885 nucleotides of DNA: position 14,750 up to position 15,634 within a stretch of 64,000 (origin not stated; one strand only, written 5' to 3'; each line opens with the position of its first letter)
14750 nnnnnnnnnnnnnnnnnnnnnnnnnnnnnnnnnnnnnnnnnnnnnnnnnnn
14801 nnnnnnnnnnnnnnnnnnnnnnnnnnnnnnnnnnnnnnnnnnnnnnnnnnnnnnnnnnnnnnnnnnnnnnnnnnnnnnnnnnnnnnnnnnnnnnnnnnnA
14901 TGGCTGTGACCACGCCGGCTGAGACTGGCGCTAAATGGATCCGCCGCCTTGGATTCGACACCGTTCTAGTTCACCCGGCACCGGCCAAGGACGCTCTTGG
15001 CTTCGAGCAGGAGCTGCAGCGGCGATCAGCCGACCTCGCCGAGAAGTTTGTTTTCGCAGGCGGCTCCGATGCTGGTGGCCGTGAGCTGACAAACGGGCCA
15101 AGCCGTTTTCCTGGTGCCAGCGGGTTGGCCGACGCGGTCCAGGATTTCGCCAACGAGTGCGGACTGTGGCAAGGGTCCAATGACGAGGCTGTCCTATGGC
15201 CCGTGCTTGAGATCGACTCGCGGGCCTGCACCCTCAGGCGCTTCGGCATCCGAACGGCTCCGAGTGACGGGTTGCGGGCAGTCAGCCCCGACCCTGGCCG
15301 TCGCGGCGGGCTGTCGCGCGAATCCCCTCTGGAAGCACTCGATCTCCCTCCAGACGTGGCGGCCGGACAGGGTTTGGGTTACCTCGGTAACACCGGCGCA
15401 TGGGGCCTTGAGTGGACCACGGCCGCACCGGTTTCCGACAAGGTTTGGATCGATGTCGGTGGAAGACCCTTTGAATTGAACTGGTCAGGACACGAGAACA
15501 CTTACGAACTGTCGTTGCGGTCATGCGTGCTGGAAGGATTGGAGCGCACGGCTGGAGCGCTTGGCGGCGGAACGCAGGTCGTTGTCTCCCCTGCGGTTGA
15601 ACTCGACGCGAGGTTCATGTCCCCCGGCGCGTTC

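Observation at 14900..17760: Stand-alone second YcaO co-transcribed with a 4-TM protein and a flavodoxin-like protein, with no E1/ThiF-like or TfuA partner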

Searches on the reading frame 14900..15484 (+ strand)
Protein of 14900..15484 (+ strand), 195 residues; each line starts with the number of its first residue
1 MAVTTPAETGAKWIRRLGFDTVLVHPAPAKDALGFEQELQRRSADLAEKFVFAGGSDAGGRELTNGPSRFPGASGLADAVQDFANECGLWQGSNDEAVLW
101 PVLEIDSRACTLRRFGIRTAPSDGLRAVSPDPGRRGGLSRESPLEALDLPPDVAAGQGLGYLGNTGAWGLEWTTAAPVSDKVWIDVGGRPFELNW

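Call 40: search_protein_families(library=ncbifam, proteins=[window:14900-15484:+], max_evalue=1)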
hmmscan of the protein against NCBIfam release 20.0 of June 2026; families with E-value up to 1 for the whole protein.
window:14900-15484:+ (195 aa): 0 families
